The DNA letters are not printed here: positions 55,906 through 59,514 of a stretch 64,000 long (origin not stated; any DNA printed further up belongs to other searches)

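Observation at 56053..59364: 1103-aa T9SS cargo protein combining a lamin-tail domain, an OB-fold, an FN3-like domain and a duplicated HKD (PLD-superfamily) catalytic domain: candidate extracellular nuclease with unusual architecture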

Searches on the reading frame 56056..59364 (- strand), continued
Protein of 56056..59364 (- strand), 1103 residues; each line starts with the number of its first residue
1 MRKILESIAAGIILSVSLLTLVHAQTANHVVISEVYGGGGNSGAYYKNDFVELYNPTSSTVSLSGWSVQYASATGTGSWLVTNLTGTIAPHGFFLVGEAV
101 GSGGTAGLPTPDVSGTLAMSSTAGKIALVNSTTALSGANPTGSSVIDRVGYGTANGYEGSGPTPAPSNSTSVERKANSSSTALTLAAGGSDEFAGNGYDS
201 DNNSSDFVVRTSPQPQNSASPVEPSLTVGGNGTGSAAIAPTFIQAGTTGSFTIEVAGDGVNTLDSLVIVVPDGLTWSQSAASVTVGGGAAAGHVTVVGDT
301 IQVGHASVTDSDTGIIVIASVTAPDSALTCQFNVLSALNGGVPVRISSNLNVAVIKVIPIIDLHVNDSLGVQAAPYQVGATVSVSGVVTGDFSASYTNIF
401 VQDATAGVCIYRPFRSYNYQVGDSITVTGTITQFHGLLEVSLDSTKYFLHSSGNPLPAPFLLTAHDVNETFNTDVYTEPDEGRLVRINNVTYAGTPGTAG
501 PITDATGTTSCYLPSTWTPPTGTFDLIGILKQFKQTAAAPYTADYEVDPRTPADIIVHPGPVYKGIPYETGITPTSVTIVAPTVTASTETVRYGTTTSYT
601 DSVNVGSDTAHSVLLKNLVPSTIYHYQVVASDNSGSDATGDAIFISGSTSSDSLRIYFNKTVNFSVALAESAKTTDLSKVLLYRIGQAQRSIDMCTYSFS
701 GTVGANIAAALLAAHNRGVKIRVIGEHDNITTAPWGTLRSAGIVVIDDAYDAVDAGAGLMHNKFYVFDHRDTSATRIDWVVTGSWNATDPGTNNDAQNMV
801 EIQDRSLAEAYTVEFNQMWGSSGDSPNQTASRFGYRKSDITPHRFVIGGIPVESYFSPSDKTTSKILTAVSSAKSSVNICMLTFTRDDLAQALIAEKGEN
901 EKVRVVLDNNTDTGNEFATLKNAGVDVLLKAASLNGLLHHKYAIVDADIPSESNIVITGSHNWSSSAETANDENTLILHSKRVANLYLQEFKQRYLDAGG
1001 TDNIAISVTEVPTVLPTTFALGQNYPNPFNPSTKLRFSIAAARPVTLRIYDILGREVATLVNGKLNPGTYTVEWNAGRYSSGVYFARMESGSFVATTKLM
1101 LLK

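Call 8: search_solved_structures(query=window:56056-59364:-, max_evalue=0.01, show_alignments=2)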
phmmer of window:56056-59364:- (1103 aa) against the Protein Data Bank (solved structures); distinct sequences matched with E-value up to 0.01: 7.
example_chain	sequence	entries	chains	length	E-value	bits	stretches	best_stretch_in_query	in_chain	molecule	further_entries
4ggj_A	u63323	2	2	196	1.8e-14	55.9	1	858-994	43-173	Mitochondrial cardiolipin hydrolase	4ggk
9lkx_K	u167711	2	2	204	3.5e-13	51.6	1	860-994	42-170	Mitochondrial cardiolipin hydrolase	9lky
1byr_A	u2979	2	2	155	1.9e-12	49.2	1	853-995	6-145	PROTEIN (ENDONUCLEASE)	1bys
6ehi_A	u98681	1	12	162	1.4e-06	29.8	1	864-976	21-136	Nuclease NucT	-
4h4a_A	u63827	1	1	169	0.0021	19.2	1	682-821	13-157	Mitochondrial cardiolipin hydrolase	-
4gen_A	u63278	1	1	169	0.0022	19.2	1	681-821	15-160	Mitochondrial cardiolipin hydrolase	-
4gel_A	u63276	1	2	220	0.005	18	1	682-821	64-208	Mitochondrial cardiolipin hydrolase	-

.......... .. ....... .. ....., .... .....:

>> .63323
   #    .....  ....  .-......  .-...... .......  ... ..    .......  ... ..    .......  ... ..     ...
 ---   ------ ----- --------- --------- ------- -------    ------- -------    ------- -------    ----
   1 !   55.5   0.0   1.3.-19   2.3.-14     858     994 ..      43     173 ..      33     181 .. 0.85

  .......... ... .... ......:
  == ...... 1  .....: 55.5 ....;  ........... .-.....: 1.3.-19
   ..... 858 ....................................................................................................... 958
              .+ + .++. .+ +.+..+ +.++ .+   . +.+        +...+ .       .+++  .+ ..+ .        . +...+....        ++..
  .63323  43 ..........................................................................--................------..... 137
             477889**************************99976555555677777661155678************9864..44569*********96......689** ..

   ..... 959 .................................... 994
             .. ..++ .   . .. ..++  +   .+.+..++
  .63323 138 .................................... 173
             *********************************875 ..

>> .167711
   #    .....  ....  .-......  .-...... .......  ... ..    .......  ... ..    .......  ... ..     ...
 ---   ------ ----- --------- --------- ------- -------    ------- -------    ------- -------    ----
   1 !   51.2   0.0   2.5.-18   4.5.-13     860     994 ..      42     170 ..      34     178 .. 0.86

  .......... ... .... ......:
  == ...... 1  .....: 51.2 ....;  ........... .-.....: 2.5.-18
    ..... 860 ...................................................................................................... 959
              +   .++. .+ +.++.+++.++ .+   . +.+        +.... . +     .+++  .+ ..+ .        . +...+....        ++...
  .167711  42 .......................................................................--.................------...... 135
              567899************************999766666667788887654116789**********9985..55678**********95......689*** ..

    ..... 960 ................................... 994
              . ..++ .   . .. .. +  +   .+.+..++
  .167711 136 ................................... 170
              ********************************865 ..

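Call 22: find_encoding_contigs(protein=P0016, flank=8000, max_places=2)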
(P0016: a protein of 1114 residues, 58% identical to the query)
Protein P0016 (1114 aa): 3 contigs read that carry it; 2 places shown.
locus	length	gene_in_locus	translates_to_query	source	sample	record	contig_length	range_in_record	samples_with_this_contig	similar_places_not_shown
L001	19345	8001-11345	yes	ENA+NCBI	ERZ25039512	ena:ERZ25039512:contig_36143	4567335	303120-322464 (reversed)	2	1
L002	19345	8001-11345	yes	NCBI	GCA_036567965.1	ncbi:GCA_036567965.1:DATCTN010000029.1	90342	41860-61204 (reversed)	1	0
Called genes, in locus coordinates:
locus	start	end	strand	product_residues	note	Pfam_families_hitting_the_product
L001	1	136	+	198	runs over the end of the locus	-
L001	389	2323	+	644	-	-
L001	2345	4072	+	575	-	-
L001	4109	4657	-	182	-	-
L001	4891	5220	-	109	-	-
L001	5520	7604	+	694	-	PF18962:Por_Secre_tail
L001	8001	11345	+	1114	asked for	PF00932:LTD, PF13091:PLDc_2, PF18962:Por_Secre_tail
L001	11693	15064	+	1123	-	PF25788:Ig_Rha78A_N (faint), PF18962:Por_Secre_tail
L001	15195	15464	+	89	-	-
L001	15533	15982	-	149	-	-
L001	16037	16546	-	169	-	PF20221:DUF6580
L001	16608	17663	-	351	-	PF22494:choice_anch_I (faint), PF16819:DUF5074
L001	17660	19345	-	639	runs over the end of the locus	PF07715:Plug, PF00593:TonB_dep_Rec_b-barrel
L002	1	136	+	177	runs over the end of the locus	-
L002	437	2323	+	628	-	-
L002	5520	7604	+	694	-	PF18962:Por_Secre_tail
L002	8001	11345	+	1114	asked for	PF00932:LTD, PF13091:PLDc_2, PF18962:Por_Secre_tail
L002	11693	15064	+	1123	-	PF25788:Ig_Rha78A_N (faint), PF18962:Por_Secre_tail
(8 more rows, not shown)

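Call 23: find_encoding_contigs(protein=P0049, flank=8000, max_places=2)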
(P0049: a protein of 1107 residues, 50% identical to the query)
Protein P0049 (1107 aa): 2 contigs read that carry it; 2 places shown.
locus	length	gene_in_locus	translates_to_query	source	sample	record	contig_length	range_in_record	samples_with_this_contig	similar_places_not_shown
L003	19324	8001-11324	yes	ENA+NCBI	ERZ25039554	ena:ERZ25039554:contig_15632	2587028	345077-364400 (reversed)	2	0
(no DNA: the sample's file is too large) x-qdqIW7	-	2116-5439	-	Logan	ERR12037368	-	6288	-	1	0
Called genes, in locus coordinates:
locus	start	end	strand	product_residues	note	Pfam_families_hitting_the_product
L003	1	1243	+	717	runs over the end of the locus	PF18962:Por_Secre_tail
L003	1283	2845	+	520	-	-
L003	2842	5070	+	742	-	PF13620:CarboxypepD_reg, PF14686:fn3_3 (weak), PF13715:CarbopepD_reg_2, PF07715:Plug, PF00593:TonB_dep_Rec_b-barrel, PF14905:OMP_b-brl_3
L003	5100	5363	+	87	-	-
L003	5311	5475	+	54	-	-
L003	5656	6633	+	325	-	PF03349:Toluene_X (faint), PF03687:UPF0164 (weak), PF19572:PorV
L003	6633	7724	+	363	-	PF01436:NHL (faint)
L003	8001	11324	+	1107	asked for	PF00932:LTD, PF16656:Pur_ac_phosph_N (weak), PF13091:PLDc_2, PF18962:Por_Secre_tail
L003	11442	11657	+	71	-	PF02874:ATP-synt_ab_N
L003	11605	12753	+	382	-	PF00006:ATP-synt_ab, PF22919:ATP-synt_VA_C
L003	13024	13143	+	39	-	-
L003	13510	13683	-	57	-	-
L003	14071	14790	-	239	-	PF00081:Sod_Fe_N, PF02777:Sod_Fe_C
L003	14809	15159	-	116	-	PF01521:Fe-S_biosyn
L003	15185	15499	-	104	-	-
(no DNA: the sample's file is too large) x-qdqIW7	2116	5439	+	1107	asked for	PF00932:LTD, PF16656:Pur_ac_phosph_N (weak), PF13091:PLDc_2, PF18962:Por_Secre_tail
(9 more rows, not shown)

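Call 28: predict_structure(alignment_id=A1)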
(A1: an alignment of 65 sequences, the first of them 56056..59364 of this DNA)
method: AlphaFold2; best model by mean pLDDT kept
length: 1103 residues; sequences in the alignment: 65
mean_pLDDT: 85.9   pTM: 0.54
mean pLDDT of the five models: 85.9, 85.1, 84.0, 83.5, 83.3
residues with pLDDT >= 90: 479; 70-90: 543; 50-70: 64; < 50: 17
segments of 3 or more residues with pLDDT < 50: 18-25, 1009-1013
pLDDT, mean of each block of 10 residues (from residue 1): 74 59 57 93 92 91 94 85 93 95 89 94 94 89 89 91 92 93 89 90 93 91 69 87 83 87 90 88 91 90 88 90 82 88 83 84 88 87 91 94 88 92 89 94 86 77 85 80 90 84 87 88 88 87 93 80 82 92 89 91 92 93 91 79 85 88 77 89 95 90 92 96 89 89 90 71 92 82 81 81 92 93 88 75 81 84 85 90 84 87 87 68 90 83 86 87 73 89 92 91 62 68 69 82 86 85 74 77 91 90 76
secondary structure, 60 per line:
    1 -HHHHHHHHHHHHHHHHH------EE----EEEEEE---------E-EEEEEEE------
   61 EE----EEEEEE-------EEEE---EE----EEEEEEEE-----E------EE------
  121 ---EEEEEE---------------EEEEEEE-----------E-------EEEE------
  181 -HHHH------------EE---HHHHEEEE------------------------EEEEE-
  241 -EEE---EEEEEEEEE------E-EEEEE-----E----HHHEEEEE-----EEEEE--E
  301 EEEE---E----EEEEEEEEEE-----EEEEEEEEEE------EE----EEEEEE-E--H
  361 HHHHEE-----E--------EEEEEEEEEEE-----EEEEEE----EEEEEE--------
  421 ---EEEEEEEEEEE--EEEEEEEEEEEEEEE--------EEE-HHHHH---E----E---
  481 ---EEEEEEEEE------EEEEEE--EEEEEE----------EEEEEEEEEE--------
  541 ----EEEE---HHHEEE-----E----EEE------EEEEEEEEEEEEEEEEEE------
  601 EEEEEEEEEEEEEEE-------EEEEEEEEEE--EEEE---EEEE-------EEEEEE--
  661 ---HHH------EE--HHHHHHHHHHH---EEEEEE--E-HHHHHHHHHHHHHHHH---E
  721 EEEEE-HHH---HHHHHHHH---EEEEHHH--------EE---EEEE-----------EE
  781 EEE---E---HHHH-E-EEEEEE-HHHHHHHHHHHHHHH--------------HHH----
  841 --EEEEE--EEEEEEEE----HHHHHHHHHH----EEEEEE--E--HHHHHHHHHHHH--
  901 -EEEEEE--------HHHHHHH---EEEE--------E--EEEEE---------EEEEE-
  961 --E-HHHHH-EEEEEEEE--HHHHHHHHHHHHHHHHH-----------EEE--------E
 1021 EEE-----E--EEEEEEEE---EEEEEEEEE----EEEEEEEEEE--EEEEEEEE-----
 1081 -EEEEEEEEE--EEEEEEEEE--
elements in order (helices of 4 or more, strands of 3 or more residues): H2-18 E31-36 E48-54 E67-72 E80-83 E93-100 E124-129 E145-151 E171-174 H182-185 H203-206 E207-210 E235-239 E242-244 E248-256 E265-269 E283-287 E293-297 E300-304 E313-322 E328-337 E350-355 H360-364 E381-391 E397-402 E407-412 E424-434 E437-451 E460-462 H464-468 E484-492 E499-504 E507-512 E523-532 E545-548 E555-557 E568-570 E577-594 E601-615 E623-632 E635-638 E642-645 E653-658 H677-687 E691-696 H701-716 E720-725 H733-740 E744-747 E764-767 E779-783 H791-794 E798-803 H805-819 E843-847 E850-857 H862-871 E876-881 H887-898 E902-907 H916-922 E926-929 E941-945 E955-959 H965-969 E971-978 H981-997 E1009-1011 E1020-1023 E1032-1039 E1043-1051 E1056-1065 E1068-1075 E1082-1090 E1093-1101

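Call 30: fold_search(model_id=the predicted structure, library=pdb)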
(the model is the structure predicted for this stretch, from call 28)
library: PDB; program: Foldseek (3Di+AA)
matches with E <= 10: 1895; with E <= 0.001: 291
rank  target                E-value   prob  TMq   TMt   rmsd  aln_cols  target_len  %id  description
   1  7e0m_A                3.8e-18  1.00  0.24  0.65   6.4       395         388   17  Crystal structure of phospholipase D (released 2021-12-22)
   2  9vbg_A                1.1e-17  1.00  0.25  0.62   5.0       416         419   15  Cryo-EM structure of human PLD3 apo form (released 2025-12-24)
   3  7e0m_B                1.4e-17  1.00  0.24  0.65   6.8       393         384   16  Crystal structure of phospholipase D (released 2021-12-22)
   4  8v07_D                7.0e-17  1.00  0.25  0.61   5.7       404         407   17  Crystal structure of mouse PLD3 co-crystallized with 5'Pi-ssDNA for 30 days (released 2024-03-13)
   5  8v07_B                8.3e-17  1.00  0.25  0.61   6.1       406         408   18  Crystal structure of mouse PLD3 co-crystallized with 5'Pi-ssDNA for 30 days (released 2024-03-13)
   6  8v06_C                1.7e-16  1.00  0.24  0.60   5.8       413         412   17  Crystal structure of mouse PLD3 co-crystallized with 5'Pi-ssDNA for 9 days (released 2024-03-13)
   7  8v07_C                1.7e-16  1.00  0.24  0.58   6.2       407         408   18  Crystal structure of mouse PLD3 co-crystallized with 5'Pi-ssDNA for 30 days (released 2024-03-13)
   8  9vbj_A                2.3e-16  1.00  0.26  0.64   5.2       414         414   18  Cryo-EM structure of human PLD4 apo form (released 2025-12-24)
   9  8v07_A                2.3e-16  1.00  0.25  0.61   5.6       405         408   18  Crystal structure of mouse PLD3 co-crystallized with 5'Pi-ssDNA for 30 days (released 2024-03-13)
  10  8v06_A                5.8e-16  1.00  0.24  0.59   5.9       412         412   17  Crystal structure of mouse PLD3 co-crystallized with 5'Pi-ssDNA for 9 days (released 2024-03-13)
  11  8v05_A                8.5e-16  1.00  0.25  0.60   5.1       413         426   18  Crystal structure of mouse PLD3 (released 2024-03-13)
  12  8v06_B                9.0e-16  1.00  0.25  0.60   5.2       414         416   18  Crystal structure of mouse PLD3 co-crystallized with 5'Pi-ssDNA for 9 days (released 2024-03-13)
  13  8v5t_A                1.9e-15  1.00  0.24  0.59   5.8       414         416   16  Crystal structure of Alzheimers disease phospholipase D3 (released 2024-10-09)
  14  8v06_D                2.2e-15  1.00  0.24  0.58   6.1       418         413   17  Crystal structure of mouse PLD3 co-crystallized with 5'Pi-ssDNA for 9 days (released 2024-03-13)
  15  9fhk_A                1.1e-14  1.00  0.24  0.70   5.7       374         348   17  Structure of the F13 protein of Vaccinia virus (P21 crystal form) (released 2025-03-12)
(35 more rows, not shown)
